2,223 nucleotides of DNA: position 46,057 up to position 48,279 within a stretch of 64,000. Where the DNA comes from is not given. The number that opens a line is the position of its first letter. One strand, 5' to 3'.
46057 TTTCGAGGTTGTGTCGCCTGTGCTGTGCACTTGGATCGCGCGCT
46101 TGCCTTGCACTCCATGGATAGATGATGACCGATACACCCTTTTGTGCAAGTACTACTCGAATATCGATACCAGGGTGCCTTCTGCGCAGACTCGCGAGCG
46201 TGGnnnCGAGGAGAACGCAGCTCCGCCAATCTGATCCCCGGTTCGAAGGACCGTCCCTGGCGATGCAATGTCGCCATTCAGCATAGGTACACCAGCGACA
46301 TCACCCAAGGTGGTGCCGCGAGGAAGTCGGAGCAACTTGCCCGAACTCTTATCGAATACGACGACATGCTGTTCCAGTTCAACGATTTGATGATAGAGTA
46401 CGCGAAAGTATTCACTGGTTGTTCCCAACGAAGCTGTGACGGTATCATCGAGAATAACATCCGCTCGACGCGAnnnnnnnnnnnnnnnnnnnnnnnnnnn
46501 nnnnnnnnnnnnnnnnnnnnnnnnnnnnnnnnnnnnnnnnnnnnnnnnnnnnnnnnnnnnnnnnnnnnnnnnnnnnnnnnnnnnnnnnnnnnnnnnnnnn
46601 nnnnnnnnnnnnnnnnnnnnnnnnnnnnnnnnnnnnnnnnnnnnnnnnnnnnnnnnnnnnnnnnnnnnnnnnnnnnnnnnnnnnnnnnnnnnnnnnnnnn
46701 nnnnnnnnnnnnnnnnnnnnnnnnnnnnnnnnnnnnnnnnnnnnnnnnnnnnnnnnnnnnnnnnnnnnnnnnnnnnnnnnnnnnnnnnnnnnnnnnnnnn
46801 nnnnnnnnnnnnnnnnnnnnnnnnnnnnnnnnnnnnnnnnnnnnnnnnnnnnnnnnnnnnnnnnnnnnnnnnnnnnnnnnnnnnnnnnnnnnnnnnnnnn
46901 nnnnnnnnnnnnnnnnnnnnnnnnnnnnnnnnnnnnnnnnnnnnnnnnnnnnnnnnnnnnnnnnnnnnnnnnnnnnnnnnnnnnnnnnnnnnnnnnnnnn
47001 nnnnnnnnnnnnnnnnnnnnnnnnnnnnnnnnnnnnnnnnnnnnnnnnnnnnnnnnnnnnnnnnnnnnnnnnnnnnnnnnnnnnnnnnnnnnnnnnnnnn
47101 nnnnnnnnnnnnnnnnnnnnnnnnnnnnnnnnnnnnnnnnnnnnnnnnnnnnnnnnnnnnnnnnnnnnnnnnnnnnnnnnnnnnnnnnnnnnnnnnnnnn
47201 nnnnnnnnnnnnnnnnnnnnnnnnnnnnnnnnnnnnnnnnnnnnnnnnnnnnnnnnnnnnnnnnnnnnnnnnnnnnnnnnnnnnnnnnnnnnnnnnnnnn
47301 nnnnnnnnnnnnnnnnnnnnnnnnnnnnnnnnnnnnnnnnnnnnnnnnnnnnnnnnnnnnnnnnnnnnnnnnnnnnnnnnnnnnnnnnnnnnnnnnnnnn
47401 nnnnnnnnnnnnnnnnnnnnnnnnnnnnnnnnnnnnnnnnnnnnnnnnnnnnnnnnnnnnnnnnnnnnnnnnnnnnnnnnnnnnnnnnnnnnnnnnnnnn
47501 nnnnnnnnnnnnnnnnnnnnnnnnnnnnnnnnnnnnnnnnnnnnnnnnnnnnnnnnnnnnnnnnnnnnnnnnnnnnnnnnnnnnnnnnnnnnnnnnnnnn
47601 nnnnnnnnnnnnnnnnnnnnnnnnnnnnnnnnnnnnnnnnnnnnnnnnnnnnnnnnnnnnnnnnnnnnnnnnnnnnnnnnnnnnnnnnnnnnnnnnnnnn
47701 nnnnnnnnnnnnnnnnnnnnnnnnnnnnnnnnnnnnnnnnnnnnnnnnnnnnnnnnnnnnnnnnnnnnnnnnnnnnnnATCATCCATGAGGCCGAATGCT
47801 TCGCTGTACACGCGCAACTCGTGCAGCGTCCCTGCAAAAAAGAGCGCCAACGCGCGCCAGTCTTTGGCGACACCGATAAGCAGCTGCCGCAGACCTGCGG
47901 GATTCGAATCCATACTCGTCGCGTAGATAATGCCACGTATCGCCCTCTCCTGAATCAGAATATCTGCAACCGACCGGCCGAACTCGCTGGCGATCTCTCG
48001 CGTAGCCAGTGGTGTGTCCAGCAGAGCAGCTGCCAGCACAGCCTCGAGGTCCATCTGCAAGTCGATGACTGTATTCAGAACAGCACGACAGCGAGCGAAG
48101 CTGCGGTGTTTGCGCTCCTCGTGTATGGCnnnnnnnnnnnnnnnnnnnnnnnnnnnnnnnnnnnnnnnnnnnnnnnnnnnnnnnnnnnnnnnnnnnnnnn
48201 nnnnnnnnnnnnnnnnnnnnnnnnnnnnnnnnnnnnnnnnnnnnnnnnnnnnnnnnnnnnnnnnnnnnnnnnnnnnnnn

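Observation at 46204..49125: RSH with a pseudo-hydrolase domain, intact synthetase and TGS but no ACT or EF-hand region: a RelA-like alarmone synthetase in a eukaryote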

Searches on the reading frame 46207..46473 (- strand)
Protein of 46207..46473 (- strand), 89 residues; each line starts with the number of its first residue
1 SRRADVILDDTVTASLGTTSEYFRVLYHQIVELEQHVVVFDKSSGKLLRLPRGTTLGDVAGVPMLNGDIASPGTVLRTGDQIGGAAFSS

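Call 43: search_protein_families(library=pfam, proteins=[window:46207-46473:-], max_evalue=10)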
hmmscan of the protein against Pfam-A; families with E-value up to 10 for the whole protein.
seq(89 aa): 0 families

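Call 49: search_solved_structures(query=A2, max_evalue=10, show_alignments=3)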
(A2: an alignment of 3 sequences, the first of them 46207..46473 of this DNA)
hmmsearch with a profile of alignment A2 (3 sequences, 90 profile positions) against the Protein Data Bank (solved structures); distinct sequences matched with E-value up to 10: 0.

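Call 52: search_protein_representatives(alignment_id=A2)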
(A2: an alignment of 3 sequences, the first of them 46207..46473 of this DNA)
Query: 3 sequences, 90 profile positions. Proteins with E-value up to 0.001 (for the whole library): 9; up to 1e-10: 3; up to 1e-30: 2. The best 9 are listed.
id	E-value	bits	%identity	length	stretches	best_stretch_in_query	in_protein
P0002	1.6e-48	178.6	-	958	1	2-90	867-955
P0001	1.1e-45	169.5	-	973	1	2-89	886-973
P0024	9.3e-19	83.3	-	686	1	4-85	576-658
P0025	2.3e-08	49.9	-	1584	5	47-71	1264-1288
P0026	1.4e-07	47.4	-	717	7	64-83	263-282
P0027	1.9e-07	47.1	-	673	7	21-84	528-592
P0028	7.9e-06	41.8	-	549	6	34-62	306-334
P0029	2.1e-04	37.2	-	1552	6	34-70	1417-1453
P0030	6.3e-04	35.7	-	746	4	29-77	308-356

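Call 55: search_protein_families(library=pfam, proteins=[P0024, P0027, P0025, P0026], max_evalue=0.01)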
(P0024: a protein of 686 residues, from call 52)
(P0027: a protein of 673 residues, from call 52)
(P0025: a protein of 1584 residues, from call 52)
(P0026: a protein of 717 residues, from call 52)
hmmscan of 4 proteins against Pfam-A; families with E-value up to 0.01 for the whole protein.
P0024 (686 aa): 2 families
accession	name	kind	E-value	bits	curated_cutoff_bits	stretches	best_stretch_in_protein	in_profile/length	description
PF04607.23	RelA_SpoT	-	7.4e-29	100.8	27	1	426-540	1-111/113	Region found in RelA / SpoT proteins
PF13328.12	HD_4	-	8.2e-13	48.8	27.2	1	195-304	13-131/156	HD domain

P0027 (673 aa): 1 family
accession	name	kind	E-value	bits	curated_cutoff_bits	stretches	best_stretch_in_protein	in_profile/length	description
PF19229.4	DUF5882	-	0.0003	21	25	0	463-501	24-62/198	Family of unknown function (DUF5882)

P0025 (1584 aa): 15 families
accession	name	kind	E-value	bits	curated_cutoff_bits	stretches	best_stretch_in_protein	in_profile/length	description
PF13424.12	TPR_12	-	1.6e-47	160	30.1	12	1078-1141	6-70/77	Tetratricopeptide repeat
PF13374.12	TPR_10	-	5.2e-43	144.3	27.5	0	1074-1099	1-26/42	Tetratricopeptide repeat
PF17874.7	TPR_MalT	-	2.1e-35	123.1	45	6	876-1020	45-188/336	MalT-like TPR region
PF12770.12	CHAT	-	5.6e-22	79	24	1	100-326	34-272/289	CHAT domain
PF13176.12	TPR_7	-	8.6e-19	66.4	27.9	0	1450-1479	5-34/36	Tetratricopeptide repeat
PF14938.12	SNAP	-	4e-14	53.2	25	0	1090-1179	89-177/282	Soluble NSF attachment protein, SNAP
PF22241.2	PSMD12-CSN4_N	-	7.6e-09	36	27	0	906-944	97-135/218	PSMD12/CSN4, N-terminal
PF07721.20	TPR_4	-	5.4e-08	33.2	27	0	880-896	10-26/26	Tetratricopeptide repeat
PF00515.34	TPR_1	-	5e-07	29.7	27.8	0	878-892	8-22/34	Tetratricopeptide repeat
PF16065.10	DUF4807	-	9e-06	25.8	27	0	938-997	56-116/126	Domain of unknown function (DUF4807)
PF13191.12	AAA_16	-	1.4e-05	26.1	32.6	1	380-508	2-148/167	AAA ATPase domain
PF13181.12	TPR_8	-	3.4e-05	24.1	25.7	0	874-892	4-22/34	Tetratricopeptide repeat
PF07719.23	TPR_2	-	0.00011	22.4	27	0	874-901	4-31/34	Tetratricopeptide repeat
PF06373.16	CART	-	0.0029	18.2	27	0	1090-1110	10-31/70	Cocaine and amphetamine regulated transcript protein (CART)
PF13429.12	TPR_15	-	0.0055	16.6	26.2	0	1140-1183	230-274/280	Tetratricopeptide repeat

P0026 (717 aa): 4 families
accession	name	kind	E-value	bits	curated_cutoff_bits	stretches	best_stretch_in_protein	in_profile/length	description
PF02597.26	ThiS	-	6.1e-14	52.8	22.5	1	230-284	14-70/76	ThiS family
PF02824.27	TGS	-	3e-06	27.6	22.2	0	17-36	38-57/60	TGS domain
PF16820.11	PKD_3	-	0.0008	19.7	26.3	0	344-363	32-51/68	PKD-like domain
PF14451.12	Ub-Mut7C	-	0.0015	18.8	23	0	263-283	53-73/81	Mut7-C ubiquitin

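Call 71: predict_structure(alignment_id=A2)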
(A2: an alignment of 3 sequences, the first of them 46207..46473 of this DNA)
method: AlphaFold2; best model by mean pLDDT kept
length: 89 residues; sequences in the alignment: 3
mean_pLDDT: 74.1   pTM: 0.54
mean pLDDT of the five models: 74.1, 73.5, 72.2, 69.8, 41.2
residues with pLDDT >= 90: 22; 70-90: 36; 50-70: 15; < 50: 16
segments of 3 or more residues with pLDDT < 50: 1-13, 87-89
pLDDT, mean of each block of 10 residues (from residue 1): 45 52 69 83 89 88 83 91 65
secondary structure, 60 per line:
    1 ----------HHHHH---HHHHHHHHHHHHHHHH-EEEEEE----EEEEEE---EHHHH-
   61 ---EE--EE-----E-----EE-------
elements in order: H11-15 H19-34 E36-41 E46-51 H56-59

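Call 75: fold_search(model_id=the predicted structure, library=pdb)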
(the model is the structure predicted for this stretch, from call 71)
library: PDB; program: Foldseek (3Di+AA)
matches with E <= 10: 504; with E <= 0.001: 0
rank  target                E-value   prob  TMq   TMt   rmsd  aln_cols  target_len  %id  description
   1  2kmm_MODEL_1_A        6.7e-03  1.00  0.42  0.50   3.6        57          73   32  Solution NMR structure of the TGS domain of PG1808 from Porphyromonas gingivalis. Northeast Structural Genomic (released 2009-11-10)
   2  6htq_x                8.7e-03  1.00  0.45  0.13   2.8        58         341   28  Stringent response control by a bifunctional RelA enzyme in the presence and absence of the ribosome (released 2019-10-23)
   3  5l3p_z                1.9e-02  1.00  0.46  0.08   2.4        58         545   26  Cryo-EM structure of stringent response factor RelA bound to ErmCL-stalled ribosome complex (released 2016-07-20)
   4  9q9e_A                2.0e-01  0.60  0.40  0.26   5.2        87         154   14  Crystal structure of a TELSAM-SUMO1 fusion protein (released 2025-06-18)
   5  9hgc_E                2.5e-01  0.63  0.41  0.32  10.3       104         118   10  Crystal structure of human GABARAPL1 in complex with cyclic peptide GAB_D8 (released 2025-07-09)
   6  1ryj_MODEL_1_A        2.8e-01  0.77  0.39  0.47   3.2        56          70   21  Solution NMR Structure of Protein Mth1743 from Methanobacterium thermoautotrophicum. Ontario Centre for Struct (released 2004-02-24)
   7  5kpv_33               2.8e-01  0.75  0.43  0.07   7.3        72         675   24  Structure of RelA bound to ribosome in presence of A/R tRNA (Structure II) (released 2016-09-28)
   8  5lxh_C                3.9e-01  0.38  0.38  0.30  10.4       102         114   11  GABARAP-L1 ATG4B LIR Complex (released 2017-02-08)
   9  9q9e_C                3.9e-01  0.25  0.33  0.23   6.1        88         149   15  Crystal structure of a TELSAM-SUMO1 fusion protein (released 2025-06-18)
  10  9hgc_A                4.2e-01  0.54  0.40  0.32   7.1        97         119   11  Crystal structure of human GABARAPL1 in complex with cyclic peptide GAB_D8 (released 2025-07-09)
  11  9q9e_B                4.2e-01  0.28  0.36  0.24   5.7        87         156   16  Crystal structure of a TELSAM-SUMO1 fusion protein (released 2025-06-18)
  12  3j7y_7                4.5e-01  0.66  0.45  0.17  10.6        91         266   12  Structure of the large ribosomal subunit from human mitochondria (released 2014-10-15)
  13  7lt6_C                4.5e-01  0.38  0.39  0.27  10.6       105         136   11  Structure of Partial Beta-Hairpin LIR from FNIP2 Bound to GABARAP (released 2021-10-13)
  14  7mrj_B                4.8e-01  0.44  0.35  0.40   3.8        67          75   15  Crystal structure of a novel ubiquitin-like TINCR (released 2022-03-16)
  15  8x8u                  4.8e-01  0.44  0.37  0.29   5.3        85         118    9  Crystal structure of F.occidentalis GABARAP (released 2024-12-04)
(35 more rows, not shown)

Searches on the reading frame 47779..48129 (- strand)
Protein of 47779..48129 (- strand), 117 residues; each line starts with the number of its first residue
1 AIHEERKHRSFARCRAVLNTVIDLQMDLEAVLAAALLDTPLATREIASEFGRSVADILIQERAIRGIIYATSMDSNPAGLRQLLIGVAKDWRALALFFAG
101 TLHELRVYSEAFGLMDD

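Call 64: search_solved_structures(query=window:47779-48129:-, max_evalue=10, show_alignments=5)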
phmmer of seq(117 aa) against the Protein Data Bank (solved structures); distinct sequences matched with E-value up to 10: 11.
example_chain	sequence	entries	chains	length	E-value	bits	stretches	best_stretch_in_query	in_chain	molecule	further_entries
9s6k_B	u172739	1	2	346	0.0013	22.3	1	23-108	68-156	GTP pyrophosphokinase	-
7ohg_A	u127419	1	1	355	0.0018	21.8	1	16-108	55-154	Guanosine-3',5'-bis(Diphosphate) 3'-pyrophosphohydrolase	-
6s2t_A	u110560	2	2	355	0.0018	21.8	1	16-108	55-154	(P)ppGpp synthetase I, SpoT/RelA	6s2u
6s2v_A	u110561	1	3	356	0.0019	21.8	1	16-108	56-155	(P)ppGpp synthetase I, SpoT/RelA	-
7oiw_A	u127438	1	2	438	0.0069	19.9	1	32-107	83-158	GTP pyrophosphokinase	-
5xnx_A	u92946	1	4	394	0.022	18.3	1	15-107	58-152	Bifunctional (p)ppGpp synthase/hydrolase RelA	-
8fr8_I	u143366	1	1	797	0.032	17.8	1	15-107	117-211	GTP pyrophosphokinase RelA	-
1vj7_A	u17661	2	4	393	0.051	17.1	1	22-108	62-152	Bifunctional RELA/SPOT | Bifunctional (p)ppGpp synthase/hydrolase RelA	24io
8acu_A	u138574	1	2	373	0.32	14.6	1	18-107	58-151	GTP pyrophosphokinase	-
6yxa_A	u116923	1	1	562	0.57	13.8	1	18-107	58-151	GTP pyrophosphokinase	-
3qc7_A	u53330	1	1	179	0.88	13.2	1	50-88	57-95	Head fiber protein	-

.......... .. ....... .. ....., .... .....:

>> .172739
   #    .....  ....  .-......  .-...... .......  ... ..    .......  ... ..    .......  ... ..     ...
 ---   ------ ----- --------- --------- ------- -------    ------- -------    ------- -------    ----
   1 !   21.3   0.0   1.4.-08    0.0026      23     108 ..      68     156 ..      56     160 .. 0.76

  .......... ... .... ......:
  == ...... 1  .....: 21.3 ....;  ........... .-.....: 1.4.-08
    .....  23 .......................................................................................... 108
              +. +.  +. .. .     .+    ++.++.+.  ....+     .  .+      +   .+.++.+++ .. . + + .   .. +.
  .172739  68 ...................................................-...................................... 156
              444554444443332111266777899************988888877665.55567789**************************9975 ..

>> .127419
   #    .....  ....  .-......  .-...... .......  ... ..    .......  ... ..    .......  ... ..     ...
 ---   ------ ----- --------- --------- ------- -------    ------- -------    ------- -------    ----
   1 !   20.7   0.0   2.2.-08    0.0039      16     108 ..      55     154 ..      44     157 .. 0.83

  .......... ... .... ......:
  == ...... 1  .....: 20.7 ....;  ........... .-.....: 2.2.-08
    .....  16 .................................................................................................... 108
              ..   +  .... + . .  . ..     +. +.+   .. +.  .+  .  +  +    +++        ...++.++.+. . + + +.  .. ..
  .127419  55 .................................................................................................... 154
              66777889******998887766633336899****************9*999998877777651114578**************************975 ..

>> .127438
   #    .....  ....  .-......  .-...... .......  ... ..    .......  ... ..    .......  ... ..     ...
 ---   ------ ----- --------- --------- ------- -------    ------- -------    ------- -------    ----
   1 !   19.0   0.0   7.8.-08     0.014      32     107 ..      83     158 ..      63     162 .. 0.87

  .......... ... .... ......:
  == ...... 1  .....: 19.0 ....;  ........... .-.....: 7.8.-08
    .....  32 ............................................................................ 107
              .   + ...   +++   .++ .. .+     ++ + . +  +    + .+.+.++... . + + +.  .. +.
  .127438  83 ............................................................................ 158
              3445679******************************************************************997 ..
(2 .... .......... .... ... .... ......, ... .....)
